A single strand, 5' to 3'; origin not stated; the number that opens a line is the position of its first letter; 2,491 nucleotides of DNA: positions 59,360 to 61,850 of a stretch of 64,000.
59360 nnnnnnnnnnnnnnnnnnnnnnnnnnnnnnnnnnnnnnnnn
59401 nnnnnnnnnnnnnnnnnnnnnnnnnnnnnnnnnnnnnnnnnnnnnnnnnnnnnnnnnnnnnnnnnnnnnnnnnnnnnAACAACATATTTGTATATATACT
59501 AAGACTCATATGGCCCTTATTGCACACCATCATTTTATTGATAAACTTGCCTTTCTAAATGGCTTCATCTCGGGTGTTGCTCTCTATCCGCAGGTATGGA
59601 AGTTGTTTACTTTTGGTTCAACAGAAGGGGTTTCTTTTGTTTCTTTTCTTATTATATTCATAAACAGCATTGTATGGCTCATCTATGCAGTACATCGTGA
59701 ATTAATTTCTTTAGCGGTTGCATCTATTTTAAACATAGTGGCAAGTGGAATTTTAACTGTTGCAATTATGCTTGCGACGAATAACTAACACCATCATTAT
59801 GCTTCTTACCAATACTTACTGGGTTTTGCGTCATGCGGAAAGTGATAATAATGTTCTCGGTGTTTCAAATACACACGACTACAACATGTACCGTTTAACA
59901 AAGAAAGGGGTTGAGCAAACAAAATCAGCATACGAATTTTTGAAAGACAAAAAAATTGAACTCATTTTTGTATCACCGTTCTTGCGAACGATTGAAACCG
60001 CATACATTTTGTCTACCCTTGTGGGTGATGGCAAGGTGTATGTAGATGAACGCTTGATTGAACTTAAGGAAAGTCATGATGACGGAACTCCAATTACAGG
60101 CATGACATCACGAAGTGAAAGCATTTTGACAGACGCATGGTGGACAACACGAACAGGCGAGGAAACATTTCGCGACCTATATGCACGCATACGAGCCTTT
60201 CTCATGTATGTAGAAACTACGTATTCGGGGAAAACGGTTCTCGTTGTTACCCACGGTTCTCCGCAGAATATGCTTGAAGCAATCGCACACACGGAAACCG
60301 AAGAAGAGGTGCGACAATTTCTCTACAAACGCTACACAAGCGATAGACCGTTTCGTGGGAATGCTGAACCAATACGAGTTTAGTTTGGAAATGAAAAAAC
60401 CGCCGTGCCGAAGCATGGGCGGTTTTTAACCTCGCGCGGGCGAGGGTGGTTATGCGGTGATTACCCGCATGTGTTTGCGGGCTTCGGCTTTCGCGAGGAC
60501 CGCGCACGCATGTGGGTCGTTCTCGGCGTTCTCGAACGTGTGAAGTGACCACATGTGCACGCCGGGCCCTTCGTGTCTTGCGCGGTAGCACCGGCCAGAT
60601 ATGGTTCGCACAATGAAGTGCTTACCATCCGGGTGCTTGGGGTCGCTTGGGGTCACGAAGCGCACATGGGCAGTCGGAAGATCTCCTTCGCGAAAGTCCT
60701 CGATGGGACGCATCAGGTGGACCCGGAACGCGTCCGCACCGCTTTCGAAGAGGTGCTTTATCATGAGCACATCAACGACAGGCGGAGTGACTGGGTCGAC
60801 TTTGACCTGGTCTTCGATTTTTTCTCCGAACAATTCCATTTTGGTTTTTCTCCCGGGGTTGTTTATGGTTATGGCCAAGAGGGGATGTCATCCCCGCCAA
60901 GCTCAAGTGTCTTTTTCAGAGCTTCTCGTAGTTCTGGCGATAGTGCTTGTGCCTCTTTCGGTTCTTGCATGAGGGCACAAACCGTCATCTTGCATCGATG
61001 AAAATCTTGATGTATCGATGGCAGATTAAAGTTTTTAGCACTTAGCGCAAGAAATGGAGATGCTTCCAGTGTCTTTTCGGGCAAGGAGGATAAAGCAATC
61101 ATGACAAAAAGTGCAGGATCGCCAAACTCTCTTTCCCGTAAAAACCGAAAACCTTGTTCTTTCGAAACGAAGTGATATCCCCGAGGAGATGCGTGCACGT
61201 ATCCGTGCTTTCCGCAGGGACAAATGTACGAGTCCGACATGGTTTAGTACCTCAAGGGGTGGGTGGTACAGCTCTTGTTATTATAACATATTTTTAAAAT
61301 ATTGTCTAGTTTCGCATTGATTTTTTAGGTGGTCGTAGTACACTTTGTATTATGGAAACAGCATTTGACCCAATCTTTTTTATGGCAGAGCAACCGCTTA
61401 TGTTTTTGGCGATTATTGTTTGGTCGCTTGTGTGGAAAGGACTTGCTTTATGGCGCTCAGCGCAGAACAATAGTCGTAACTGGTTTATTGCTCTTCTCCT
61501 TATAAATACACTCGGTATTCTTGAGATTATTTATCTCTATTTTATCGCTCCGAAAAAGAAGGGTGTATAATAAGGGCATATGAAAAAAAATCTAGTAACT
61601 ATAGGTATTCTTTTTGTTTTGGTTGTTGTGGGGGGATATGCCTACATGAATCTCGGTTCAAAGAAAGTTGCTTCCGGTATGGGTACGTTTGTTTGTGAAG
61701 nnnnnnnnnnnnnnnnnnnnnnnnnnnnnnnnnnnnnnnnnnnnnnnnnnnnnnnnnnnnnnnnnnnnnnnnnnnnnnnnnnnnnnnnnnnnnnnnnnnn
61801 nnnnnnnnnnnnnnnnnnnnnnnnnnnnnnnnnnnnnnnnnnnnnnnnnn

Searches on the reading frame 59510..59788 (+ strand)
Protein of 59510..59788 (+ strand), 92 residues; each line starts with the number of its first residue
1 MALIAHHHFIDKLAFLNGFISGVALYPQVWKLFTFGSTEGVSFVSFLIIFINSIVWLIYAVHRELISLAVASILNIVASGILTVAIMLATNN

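Call 4: search_protein_families(library=pfam, proteins=[window:59510-59788:+], max_evalue=1)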
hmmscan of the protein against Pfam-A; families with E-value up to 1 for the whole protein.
window:59510-59788:+ (92 aa): 3 families
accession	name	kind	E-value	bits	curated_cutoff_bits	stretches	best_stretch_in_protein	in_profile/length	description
PF04193.19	PQ-loop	-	5.8e-08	32.8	22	1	14-63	6-55/61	PQ loop repeat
PF03083.21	MtN3_slv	-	1.9e-05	25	23.7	1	19-88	15-81/87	Sugar efflux transporter for intercellular exchange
PF12751.13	Vac7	-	0.69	9.7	28.7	1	44-80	308-344/383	Vacuolar segregation subunit 7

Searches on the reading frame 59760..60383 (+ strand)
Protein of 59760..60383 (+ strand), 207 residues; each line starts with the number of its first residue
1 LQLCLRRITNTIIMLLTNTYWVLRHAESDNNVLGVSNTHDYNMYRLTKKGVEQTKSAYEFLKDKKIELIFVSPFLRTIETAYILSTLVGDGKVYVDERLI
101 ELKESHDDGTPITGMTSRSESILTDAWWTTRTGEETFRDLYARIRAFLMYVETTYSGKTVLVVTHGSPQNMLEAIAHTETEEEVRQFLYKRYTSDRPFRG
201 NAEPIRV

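Call 4: search_protein_families(library=pfam, proteins=[window:59760-60383:+], max_evalue=1)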
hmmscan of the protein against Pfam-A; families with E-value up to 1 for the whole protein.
window:59760-60383:+ (207 aa): 2 families
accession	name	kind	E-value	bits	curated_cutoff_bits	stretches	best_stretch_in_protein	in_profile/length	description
PF00300.27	His_Phos_1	-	1.1e-25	90.9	21.7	1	21-187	2-169/194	Histidine phosphatase superfamily (branch 1)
PF08743.15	Nse4_C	-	0.1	13.3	26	1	74-112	14-44/89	Nse4 C-terminal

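Call 56: list_cluster_members(proteins=[window:59799-60383:+, window:61352-61570:+, P0001, P0002, P0003, P0004, P0005, window:61580-62689:+])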
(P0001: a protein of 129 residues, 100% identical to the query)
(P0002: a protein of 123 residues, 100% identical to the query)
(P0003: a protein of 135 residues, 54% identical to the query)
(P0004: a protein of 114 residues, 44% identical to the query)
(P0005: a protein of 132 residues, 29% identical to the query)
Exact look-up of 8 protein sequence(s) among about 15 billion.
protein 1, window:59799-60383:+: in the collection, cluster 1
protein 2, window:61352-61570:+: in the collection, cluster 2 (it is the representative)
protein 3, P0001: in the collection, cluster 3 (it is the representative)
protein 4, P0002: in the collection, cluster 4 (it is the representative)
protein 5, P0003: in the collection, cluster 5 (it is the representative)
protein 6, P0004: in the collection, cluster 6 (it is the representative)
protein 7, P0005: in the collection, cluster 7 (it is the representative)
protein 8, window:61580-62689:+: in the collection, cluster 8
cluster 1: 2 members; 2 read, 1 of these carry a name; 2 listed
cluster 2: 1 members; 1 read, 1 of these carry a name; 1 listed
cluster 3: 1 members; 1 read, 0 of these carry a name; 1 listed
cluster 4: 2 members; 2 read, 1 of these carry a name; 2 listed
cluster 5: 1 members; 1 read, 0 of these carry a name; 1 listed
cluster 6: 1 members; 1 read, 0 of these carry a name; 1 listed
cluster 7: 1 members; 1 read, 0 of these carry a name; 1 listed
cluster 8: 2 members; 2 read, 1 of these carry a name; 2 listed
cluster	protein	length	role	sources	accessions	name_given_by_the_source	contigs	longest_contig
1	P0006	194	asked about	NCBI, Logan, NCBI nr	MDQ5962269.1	MAG: isoleucyl-tRNA synthetase [Patescibacteria group bacterium] | isoleucyl-tRNA synthetase [Patescibacteria group bacterium]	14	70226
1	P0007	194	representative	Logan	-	-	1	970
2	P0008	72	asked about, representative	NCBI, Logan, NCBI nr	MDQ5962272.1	MAG: hypothetical protein QG653_79 [Patescibacteria group bacterium] | hypothetical protein [Patescibacteria group bacterium]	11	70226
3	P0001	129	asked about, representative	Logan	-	-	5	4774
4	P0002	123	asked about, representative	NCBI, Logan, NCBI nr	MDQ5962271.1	MAG: hypothetical protein QG653_78 [Patescibacteria group bacterium] | hypothetical protein [Patescibacteria group bacterium]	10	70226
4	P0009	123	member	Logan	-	-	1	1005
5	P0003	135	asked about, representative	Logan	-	-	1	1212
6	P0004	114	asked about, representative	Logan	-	-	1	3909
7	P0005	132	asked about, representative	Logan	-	-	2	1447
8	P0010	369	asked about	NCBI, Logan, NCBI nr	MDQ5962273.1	MAG: hypothetical protein QG653_80 [Patescibacteria group bacterium] | hypothetical protein [Patescibacteria group bacterium]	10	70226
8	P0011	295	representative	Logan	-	-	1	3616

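Call 57: find_encoding_contigs(protein=P0009, flank=8000)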
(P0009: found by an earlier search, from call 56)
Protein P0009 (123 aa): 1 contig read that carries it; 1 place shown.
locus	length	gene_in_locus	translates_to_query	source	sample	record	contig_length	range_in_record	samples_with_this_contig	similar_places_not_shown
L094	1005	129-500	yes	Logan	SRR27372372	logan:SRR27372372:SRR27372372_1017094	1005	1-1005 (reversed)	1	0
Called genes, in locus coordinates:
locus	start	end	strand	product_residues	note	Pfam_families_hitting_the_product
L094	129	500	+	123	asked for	-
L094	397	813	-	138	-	-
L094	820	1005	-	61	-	?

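Call 58: find_encoding_contigs(protein=P0007, flank=8000)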
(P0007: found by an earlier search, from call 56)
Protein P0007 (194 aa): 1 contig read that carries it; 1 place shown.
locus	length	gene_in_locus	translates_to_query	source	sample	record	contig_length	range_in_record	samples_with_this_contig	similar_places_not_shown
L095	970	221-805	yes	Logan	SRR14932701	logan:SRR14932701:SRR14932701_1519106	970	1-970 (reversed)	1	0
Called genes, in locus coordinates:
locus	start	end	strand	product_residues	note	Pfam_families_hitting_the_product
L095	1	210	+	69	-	?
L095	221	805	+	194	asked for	PF00300:His_Phos_1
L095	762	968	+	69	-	?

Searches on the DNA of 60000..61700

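Call 13: search_rna_families(source=window, start=60000, end=61700, threshold=evalue, max_evalue=10)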
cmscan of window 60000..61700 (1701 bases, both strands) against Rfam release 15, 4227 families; matches with E-value up to 10: 4.
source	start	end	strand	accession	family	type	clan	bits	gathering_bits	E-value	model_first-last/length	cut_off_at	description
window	61550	61637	-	RF00616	LhrC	Gene; sRNA;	CL00114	21.2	110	3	1-111/111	no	Listeria LhrC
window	60484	60504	-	RF01111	SBWMV2_UPD-PKk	Cis-reg;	-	19.4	35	1.3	1-21/21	no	Pseudoknot of upstream pseudoknot domain (UPD) of the 3'UTR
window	60832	60906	-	RF00043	Plasmid_R1162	Gene; antisense;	-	16.8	55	8.1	1-75/75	no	R1162-like plasmid antisense RNA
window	61364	61421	-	RF00023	tmRNA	Gene;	CL00001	8.3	47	1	82-140/374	no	transfer-messenger RNA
